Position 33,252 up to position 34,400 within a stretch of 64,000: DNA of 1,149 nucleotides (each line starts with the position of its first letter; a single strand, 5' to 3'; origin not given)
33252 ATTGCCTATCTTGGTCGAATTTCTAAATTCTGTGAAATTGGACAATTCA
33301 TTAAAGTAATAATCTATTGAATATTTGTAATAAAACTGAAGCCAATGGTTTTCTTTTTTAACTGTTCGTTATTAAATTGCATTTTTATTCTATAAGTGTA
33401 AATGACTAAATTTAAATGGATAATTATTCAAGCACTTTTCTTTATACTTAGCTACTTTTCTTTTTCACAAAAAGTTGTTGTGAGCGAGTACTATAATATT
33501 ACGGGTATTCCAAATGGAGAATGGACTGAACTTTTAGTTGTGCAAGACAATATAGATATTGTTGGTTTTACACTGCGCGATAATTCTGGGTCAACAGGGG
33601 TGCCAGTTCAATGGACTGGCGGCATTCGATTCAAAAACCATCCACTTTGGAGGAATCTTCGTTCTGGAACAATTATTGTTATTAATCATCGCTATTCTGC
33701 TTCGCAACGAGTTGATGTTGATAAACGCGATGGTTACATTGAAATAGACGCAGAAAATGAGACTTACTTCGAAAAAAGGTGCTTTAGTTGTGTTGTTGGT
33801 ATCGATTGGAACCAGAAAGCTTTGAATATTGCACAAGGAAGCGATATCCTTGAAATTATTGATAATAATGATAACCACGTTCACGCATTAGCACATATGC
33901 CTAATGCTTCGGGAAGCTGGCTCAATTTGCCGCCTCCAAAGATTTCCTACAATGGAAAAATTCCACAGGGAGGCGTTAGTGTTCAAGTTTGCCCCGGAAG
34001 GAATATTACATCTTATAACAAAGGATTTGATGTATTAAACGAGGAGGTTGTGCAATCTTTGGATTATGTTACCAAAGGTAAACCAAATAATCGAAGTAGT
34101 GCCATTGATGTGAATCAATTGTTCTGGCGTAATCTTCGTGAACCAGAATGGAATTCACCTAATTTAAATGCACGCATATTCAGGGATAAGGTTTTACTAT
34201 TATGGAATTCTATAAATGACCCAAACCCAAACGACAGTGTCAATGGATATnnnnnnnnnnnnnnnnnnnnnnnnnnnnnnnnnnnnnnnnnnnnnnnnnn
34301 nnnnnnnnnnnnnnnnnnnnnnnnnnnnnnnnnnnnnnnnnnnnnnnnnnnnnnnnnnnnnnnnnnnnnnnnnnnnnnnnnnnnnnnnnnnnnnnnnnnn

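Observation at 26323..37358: An 11 kb operon of T9SS-secreted S8 protease, small lipoprotein, TonB-dependent receptor and T9SS-secreted lamin-tail-domain giant protein. It may be a proteolytic nutrient-capture locus, possibly for heme.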

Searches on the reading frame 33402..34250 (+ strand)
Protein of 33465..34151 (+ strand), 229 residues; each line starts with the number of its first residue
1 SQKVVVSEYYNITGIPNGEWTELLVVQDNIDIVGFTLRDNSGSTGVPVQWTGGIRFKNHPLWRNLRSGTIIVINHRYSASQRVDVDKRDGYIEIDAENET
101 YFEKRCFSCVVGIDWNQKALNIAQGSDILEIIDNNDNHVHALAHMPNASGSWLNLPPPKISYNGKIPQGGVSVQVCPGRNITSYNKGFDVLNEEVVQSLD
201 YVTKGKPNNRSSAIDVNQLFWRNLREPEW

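Call 32: search_protein_families(library=pfam, proteins=[window:33465-34151:+], max_evalue=10)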
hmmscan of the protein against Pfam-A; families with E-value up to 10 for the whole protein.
seq(229 aa): 1 family
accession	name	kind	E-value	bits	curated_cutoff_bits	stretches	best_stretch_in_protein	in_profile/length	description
PF02406.22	MmoB_DmpM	-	0.054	14.1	25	1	81-123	25-67/85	MmoB/DmpM family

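Call 33: search_protein_families(library=ncbifam, proteins=[window:33465-34151:+], max_evalue=10)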
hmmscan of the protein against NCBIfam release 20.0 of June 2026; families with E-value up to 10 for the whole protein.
seq(229 aa): 0 families

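Call 63: predict_structure(alignment_id=A3)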
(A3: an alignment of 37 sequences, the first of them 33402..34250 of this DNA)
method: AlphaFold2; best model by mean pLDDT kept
length: 283 residues; sequences in the alignment: 37
mean_pLDDT: 92.4   pTM: 0.88
mean pLDDT of the five models: 92.4, 92.2, 92.0, 91.8, 90.9
residues with pLDDT >= 90: 216; 70-90: 60; 50-70: 7; < 50: 0
segments of 3 or more residues with pLDDT < 50: none
pLDDT, mean of each block of 10 residues (from residue 1): 86 78 91 88 96 98 90 97 95 95 90 96 94 88 95 97 98 97 94 96 96 96 96 96 90 91 91 82 67
secondary structure, 60 per line:
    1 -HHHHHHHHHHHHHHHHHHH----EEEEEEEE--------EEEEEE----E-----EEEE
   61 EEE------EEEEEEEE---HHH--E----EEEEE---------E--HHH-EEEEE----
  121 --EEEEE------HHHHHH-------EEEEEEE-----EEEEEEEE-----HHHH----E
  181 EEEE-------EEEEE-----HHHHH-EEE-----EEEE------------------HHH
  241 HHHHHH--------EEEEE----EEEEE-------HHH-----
elements in order: H2-20 E25-32 E41-46 E57-63 E70-77 E91-95 E112-116 E123-127 H134-139 E147-153 E159-166 H172-175 E180-184 E192-196 H202-206 E208-210 E216-219 H238-246 E255-259 E264-268

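Call 75: search_solved_structures(query=A3, max_evalue=10, show_alignments=2)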
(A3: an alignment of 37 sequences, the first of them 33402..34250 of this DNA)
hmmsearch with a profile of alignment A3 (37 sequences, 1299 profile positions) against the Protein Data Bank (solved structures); distinct sequences matched with E-value up to 10: 153 (the best 60 are shown).
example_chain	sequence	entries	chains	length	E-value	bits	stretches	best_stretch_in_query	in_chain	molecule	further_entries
9flp_A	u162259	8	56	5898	5.8e-133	447.8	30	368-537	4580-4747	The grappling hook protein A in the bacterium Aureispira sp. CCB-QB1 | The grappling hook protein A (GhpA) in the bacterium Aureispira sp. CCB-QB1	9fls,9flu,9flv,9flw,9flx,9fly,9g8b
9ijj_4G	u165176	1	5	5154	2.7e-54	187.2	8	549-783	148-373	Hydrocephalus-inducing protein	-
7sqc_F0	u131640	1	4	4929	2.6e-46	160.7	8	793-989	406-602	Hydin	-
7n6g_1J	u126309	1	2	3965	4.8e-39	136.7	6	793-989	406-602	HYDIN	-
9ncf_S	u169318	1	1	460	3.3e-23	84.2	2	373-542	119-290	Immunoglobulin-like domain protein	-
7n6g_1L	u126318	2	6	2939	9.4e-22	79.4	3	541-786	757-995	FAP47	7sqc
9c2d_S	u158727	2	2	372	8.1e-20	72.9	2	390-539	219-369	Tail protein | Putative tail protein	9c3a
7n61_1B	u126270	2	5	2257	2.6e-15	58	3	916-1027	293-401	FAP65 | Flagellar associated protein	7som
9gh6_D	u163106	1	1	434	1.6e-12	48.8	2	374-538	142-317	Carcinoembryonic antigen-related cell adhesion molecule 1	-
9ijj_h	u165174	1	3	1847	3.1e-12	47.8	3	898-1033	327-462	Cilia- and flagella-associated protein 65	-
9gh5_D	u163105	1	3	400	5.8e-12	46.9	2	374-538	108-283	Carcinoembryonic antigen-related cell adhesion molecule 1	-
9ijj_4A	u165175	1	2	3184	9.6e-10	39.6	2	669-857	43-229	Cilia and flagella-associated protein 47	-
3k0w_A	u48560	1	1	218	2.2e-09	38.4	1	376-544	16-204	Mucosa-associated lymphoid tissue lymphoma translocation protein 1, isoform 2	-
9rcs_A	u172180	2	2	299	1.6e-08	35.6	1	374-540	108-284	Cell adhesion molecule CEACAM6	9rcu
9ijj_C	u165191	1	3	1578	4.3e-08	34.1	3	916-1005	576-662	Cilia- and flagella-associated protein 74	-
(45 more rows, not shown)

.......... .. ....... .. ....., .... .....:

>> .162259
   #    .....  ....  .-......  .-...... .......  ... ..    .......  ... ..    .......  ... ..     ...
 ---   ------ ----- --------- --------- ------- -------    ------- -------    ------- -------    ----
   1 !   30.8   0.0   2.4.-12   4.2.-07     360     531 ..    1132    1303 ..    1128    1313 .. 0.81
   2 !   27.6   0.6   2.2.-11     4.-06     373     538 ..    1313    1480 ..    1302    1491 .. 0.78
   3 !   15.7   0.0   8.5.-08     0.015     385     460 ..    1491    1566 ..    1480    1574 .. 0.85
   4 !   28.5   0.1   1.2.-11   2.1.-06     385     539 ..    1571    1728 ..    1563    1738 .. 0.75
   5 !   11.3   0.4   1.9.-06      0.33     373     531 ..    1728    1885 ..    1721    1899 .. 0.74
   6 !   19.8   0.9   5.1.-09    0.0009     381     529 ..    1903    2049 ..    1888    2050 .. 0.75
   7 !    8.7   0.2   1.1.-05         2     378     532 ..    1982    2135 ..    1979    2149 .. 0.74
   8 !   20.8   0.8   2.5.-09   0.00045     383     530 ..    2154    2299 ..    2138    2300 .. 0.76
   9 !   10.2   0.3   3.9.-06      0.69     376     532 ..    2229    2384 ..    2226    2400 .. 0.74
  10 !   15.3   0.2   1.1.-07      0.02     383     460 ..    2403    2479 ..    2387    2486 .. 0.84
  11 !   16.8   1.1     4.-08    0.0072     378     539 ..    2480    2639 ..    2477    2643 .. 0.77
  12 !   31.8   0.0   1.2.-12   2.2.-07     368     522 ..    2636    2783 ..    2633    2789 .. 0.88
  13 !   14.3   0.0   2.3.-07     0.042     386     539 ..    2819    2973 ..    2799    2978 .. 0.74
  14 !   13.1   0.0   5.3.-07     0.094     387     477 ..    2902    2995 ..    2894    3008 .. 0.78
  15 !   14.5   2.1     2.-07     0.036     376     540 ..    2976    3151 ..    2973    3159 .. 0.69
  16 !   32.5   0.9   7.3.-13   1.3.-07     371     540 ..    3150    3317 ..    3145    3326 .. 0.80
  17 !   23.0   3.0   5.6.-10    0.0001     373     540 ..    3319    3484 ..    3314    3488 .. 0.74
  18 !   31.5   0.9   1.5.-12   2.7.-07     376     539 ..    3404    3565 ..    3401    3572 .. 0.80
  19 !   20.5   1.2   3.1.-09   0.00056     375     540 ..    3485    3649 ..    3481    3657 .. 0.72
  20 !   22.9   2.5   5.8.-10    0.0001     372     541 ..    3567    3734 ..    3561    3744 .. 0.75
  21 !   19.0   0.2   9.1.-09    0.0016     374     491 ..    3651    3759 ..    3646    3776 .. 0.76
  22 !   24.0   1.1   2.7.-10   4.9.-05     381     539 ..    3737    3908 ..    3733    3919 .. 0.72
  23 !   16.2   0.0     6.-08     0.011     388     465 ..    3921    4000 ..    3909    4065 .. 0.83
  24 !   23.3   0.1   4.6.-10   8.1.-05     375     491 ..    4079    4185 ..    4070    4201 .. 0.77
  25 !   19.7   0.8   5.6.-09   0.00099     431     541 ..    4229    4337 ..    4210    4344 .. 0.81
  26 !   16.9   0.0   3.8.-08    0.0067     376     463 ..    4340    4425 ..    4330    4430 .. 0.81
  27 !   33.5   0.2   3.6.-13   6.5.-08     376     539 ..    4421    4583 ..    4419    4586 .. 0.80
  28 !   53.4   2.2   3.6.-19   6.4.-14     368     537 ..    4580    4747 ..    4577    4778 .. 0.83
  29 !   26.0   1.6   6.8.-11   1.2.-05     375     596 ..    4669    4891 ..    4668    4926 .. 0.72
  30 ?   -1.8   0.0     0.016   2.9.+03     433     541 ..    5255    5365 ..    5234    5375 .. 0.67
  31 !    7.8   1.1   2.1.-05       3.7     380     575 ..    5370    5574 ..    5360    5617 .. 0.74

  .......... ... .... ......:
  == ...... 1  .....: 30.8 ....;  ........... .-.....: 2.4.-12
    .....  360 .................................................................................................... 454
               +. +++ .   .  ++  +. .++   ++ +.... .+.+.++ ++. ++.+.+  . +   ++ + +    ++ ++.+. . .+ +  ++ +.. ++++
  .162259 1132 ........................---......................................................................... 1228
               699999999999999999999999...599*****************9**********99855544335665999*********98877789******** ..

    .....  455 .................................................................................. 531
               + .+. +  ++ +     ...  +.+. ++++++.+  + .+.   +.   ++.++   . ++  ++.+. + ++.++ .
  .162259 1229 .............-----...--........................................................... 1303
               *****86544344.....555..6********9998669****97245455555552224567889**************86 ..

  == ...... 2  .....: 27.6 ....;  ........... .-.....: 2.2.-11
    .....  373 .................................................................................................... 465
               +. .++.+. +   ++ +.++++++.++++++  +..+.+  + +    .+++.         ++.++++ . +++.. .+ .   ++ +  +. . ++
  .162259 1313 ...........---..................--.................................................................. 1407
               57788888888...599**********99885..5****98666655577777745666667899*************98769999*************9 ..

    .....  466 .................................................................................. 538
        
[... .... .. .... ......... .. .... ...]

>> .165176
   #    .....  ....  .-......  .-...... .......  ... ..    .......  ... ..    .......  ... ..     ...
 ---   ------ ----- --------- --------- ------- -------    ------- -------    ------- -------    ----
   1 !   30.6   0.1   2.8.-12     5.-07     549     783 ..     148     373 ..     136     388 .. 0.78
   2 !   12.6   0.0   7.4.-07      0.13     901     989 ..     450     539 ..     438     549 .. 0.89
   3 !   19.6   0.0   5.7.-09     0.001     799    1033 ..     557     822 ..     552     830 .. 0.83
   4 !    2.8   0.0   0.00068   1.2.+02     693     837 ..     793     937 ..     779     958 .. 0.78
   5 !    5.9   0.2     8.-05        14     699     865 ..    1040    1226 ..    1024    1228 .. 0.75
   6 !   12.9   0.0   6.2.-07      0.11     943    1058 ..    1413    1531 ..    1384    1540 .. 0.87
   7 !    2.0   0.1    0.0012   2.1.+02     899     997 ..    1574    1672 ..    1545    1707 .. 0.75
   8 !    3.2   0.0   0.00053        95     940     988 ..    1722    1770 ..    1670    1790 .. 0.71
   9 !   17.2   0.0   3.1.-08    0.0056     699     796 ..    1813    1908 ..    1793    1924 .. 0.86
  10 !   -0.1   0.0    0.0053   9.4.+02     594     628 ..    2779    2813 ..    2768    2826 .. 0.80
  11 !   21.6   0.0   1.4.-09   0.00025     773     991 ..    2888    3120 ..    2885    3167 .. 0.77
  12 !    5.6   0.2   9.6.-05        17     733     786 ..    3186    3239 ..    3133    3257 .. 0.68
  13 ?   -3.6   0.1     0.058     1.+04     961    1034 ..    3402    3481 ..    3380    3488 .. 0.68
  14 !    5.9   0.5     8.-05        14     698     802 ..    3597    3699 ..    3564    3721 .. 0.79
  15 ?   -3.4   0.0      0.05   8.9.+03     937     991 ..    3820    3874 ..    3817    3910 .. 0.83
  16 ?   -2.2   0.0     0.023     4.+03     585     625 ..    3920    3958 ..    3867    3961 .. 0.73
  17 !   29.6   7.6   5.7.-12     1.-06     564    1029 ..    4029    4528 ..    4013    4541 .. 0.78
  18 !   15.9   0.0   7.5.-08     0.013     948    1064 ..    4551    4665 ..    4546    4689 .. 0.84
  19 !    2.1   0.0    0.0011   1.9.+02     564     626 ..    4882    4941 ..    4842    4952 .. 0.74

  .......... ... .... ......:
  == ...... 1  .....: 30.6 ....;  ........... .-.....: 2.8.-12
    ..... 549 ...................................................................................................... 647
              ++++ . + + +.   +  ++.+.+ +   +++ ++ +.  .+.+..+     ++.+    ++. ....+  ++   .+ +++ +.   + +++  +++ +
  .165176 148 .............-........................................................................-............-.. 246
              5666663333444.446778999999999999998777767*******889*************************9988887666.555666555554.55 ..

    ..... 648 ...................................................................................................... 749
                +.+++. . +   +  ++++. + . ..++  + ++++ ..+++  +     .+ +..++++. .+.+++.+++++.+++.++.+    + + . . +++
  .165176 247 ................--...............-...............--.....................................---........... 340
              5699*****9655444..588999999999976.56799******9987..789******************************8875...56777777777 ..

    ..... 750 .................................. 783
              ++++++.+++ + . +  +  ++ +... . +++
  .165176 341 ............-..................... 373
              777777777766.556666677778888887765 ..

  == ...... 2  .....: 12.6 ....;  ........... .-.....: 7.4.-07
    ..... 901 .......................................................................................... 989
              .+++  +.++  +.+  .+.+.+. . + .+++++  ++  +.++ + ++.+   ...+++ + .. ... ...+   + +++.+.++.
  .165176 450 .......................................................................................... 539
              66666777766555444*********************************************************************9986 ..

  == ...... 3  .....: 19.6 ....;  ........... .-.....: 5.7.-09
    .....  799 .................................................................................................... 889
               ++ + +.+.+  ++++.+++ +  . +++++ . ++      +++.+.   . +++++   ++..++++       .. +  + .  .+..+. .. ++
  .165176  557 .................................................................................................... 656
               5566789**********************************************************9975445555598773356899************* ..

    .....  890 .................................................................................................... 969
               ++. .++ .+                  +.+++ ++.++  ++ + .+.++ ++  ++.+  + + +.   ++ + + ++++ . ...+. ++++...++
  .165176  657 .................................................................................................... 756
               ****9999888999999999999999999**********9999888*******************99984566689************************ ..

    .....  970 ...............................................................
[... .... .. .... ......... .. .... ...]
